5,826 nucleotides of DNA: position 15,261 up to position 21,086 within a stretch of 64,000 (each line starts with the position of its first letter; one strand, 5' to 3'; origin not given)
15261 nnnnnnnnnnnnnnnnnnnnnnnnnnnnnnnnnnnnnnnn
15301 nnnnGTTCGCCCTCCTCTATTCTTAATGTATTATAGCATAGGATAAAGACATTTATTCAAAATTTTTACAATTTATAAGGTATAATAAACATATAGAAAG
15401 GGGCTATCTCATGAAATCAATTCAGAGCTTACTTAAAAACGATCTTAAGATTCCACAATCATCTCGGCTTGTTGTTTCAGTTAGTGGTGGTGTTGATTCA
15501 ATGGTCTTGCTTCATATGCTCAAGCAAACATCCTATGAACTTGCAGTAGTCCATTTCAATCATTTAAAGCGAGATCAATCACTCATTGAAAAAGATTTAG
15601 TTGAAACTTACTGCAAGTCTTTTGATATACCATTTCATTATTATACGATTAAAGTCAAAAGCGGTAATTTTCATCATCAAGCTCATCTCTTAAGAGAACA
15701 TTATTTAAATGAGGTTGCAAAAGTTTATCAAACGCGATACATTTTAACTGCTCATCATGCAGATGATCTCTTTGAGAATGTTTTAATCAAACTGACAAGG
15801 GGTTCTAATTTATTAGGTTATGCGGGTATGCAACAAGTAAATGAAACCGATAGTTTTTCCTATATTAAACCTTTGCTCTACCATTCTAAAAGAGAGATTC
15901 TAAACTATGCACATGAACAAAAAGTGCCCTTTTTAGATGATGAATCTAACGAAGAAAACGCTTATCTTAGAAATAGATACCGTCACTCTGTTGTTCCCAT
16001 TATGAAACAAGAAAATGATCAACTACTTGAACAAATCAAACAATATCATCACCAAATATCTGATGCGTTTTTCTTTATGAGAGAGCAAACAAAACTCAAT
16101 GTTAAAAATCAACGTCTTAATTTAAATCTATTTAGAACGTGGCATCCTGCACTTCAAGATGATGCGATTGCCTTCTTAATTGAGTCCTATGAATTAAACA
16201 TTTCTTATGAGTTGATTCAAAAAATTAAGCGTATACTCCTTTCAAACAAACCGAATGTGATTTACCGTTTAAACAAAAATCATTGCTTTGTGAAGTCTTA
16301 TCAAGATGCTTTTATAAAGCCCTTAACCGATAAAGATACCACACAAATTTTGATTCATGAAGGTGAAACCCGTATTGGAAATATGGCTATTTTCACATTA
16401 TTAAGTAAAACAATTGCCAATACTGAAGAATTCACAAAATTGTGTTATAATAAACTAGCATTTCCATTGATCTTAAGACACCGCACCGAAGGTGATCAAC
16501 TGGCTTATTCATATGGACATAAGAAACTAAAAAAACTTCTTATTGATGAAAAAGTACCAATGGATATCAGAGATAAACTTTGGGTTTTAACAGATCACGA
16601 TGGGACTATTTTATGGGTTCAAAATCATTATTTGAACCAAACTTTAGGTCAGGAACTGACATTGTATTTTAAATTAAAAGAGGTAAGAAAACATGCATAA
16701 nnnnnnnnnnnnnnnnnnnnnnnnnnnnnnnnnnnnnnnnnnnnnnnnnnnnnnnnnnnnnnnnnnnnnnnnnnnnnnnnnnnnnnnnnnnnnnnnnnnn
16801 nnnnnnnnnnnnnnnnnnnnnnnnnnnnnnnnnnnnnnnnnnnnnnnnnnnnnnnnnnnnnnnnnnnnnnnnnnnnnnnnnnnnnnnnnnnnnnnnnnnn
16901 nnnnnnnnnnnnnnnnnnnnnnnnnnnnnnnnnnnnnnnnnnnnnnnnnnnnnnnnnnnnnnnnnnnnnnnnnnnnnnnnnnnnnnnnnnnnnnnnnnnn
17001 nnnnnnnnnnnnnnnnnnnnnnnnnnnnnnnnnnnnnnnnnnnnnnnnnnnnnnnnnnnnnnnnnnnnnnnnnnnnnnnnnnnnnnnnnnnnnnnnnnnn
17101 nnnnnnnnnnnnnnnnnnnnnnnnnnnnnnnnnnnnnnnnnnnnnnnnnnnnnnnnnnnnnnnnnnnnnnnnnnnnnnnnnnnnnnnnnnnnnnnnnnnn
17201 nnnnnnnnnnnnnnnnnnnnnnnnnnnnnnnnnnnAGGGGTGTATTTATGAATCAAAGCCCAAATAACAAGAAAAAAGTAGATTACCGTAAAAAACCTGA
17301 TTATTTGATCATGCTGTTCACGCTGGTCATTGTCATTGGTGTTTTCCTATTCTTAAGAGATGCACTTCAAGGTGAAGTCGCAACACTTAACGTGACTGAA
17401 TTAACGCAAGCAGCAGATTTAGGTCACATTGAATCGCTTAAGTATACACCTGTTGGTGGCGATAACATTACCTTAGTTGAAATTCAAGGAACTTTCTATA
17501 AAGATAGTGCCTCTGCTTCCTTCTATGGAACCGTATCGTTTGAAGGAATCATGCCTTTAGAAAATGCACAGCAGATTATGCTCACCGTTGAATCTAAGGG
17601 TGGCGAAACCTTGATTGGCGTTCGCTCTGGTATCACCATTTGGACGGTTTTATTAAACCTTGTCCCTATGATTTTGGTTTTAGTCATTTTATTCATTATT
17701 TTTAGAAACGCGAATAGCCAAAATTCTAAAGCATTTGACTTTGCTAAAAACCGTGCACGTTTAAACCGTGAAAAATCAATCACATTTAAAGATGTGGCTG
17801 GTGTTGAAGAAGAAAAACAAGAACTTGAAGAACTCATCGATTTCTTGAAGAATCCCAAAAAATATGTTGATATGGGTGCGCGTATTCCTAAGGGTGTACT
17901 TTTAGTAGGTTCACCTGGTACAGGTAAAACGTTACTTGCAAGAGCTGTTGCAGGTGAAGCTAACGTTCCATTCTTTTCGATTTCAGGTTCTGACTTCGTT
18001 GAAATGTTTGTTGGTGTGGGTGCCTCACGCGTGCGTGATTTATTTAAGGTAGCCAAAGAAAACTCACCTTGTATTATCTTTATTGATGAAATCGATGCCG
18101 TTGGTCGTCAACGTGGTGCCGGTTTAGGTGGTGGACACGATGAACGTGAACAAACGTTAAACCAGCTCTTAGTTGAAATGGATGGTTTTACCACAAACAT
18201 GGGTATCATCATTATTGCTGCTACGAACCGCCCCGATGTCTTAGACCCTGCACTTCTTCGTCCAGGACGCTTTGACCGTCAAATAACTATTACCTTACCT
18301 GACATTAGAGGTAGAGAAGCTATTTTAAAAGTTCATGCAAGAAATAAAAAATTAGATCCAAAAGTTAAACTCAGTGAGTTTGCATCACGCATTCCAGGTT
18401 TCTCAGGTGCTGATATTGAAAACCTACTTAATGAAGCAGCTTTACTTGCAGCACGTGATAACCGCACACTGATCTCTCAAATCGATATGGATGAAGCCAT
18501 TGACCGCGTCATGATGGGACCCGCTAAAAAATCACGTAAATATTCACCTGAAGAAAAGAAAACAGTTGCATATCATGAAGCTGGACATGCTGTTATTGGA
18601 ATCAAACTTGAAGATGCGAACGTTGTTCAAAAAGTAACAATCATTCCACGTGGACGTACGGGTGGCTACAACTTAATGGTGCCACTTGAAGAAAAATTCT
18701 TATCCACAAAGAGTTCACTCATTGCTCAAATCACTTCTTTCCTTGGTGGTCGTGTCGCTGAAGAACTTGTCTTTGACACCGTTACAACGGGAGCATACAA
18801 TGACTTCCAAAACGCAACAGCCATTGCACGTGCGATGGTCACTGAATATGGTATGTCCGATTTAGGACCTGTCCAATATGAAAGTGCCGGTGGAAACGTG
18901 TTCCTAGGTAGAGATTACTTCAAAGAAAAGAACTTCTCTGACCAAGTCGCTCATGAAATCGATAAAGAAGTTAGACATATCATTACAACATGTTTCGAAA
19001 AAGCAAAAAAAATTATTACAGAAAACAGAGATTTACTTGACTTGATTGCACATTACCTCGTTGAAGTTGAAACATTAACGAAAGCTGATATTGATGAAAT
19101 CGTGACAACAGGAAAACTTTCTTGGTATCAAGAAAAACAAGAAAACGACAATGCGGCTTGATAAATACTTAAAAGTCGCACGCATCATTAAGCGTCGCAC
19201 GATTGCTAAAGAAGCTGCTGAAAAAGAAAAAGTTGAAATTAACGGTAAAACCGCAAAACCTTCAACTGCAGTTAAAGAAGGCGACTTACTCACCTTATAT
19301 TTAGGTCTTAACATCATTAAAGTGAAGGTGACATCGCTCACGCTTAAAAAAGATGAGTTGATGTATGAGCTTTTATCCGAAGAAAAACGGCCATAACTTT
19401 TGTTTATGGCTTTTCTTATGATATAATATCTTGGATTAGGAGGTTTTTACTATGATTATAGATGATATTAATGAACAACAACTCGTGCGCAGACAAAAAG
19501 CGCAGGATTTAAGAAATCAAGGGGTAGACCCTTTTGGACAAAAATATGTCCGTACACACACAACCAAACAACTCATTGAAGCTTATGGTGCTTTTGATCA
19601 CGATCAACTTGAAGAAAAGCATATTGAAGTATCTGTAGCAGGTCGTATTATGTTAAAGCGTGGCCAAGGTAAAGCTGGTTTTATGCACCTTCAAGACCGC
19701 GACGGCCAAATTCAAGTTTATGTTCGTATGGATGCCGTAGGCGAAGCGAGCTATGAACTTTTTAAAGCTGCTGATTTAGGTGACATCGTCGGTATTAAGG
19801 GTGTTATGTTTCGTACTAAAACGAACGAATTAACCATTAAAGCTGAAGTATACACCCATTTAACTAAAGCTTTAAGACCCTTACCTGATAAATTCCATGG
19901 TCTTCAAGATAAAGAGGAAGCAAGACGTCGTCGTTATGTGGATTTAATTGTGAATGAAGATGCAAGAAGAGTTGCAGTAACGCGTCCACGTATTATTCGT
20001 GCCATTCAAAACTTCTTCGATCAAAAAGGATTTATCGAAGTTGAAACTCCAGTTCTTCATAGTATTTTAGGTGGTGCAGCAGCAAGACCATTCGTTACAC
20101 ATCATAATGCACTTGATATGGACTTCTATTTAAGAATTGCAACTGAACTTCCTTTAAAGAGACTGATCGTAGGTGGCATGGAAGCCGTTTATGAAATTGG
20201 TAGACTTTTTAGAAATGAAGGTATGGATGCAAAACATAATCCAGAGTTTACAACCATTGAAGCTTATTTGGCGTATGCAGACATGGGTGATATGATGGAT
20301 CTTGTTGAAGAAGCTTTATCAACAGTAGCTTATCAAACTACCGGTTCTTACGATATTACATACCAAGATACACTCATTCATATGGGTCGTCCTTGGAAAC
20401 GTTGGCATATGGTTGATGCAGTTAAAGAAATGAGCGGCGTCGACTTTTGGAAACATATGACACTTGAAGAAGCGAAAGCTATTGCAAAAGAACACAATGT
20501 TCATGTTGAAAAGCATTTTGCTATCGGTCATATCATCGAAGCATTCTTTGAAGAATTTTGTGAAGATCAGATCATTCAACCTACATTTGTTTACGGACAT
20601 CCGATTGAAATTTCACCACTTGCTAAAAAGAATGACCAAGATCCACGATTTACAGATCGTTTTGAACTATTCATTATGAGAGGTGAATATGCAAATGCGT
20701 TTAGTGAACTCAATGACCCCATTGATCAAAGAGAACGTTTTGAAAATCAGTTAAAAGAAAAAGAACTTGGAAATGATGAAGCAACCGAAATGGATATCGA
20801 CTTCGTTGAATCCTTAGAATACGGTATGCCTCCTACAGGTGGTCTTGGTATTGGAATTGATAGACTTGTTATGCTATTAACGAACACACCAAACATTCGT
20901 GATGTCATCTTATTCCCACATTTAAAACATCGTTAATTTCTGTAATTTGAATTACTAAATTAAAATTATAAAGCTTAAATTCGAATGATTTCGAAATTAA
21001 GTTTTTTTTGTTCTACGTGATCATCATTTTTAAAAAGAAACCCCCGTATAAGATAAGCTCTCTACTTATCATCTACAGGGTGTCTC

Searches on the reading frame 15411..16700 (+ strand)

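Call 82: search_protein_families(library=pfam, proteins=[window:15411-16700:+], max_evalue=0.00001)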
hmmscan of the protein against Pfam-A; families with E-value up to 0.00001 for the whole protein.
window:15411-16700:+ (429 aa): 4 families
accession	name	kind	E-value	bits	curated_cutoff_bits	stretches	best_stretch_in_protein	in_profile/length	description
PF01171.26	ATP_bind_3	-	4.5e-47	160.6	27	1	20-192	2-181/182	PP-loop family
PF06508.19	QueC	-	1.6e-07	31.5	22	1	20-82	2-62/210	Queuosine biosynthesis protein QueC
PF11734.13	TilS_C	-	5.5e-07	29.3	22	1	356-410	4-59/74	TilS substrate C-terminal domain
PF01507.26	PAPS_reduct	-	1.1e-06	29.2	22.5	1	20-173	2-155/175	Phosphoadenosine phosphosulfate reductase domain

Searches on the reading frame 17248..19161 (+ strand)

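Call 82: search_protein_families(library=pfam, proteins=[window:17248-19161:+], max_evalue=0.00001)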
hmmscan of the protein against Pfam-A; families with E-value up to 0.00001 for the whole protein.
window:17248-19161:+ (637 aa): 4 families
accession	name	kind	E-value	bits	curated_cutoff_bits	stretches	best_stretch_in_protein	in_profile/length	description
PF01434.24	Peptidase_M41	-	1.9e-69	233.8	29.9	1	432-618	3-191/191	Peptidase family M41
PF00004.35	AAA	-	1e-47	162.3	21.2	1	217-349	1-130/131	ATPase family associated with various cellular activities (AAA)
PF17862.7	AAA_lid_3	-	8e-12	44.9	27.2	1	373-415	2-44/45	AAA+ lid domain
PF07728.20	AAA_5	-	4e-06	27.3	22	0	216-338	1-137/139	AAA domain (dynein-related subfamily)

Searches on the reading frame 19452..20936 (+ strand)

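Call 83: search_protein_families(library=pfam, proteins=[window:19452-20936:+], max_evalue=0.00001)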
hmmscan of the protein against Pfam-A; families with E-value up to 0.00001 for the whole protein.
window:19452-20936:+ (494 aa): 3 families
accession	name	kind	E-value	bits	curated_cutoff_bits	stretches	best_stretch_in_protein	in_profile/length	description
PF00152.25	tRNA-synt_2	-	3.5e-85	286.2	25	1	154-491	2-307/308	tRNA synthetases class II (D, K and N)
PF01336.31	tRNA_anti-codon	-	1.7e-15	57.1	27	1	60-135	1-73/75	OB-fold nucleic acid binding domain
PF01409.25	tRNA-synt_2d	-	3.3e-07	30.5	19.8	0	248-288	107-149/246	tRNA synthetases class II core domain (F)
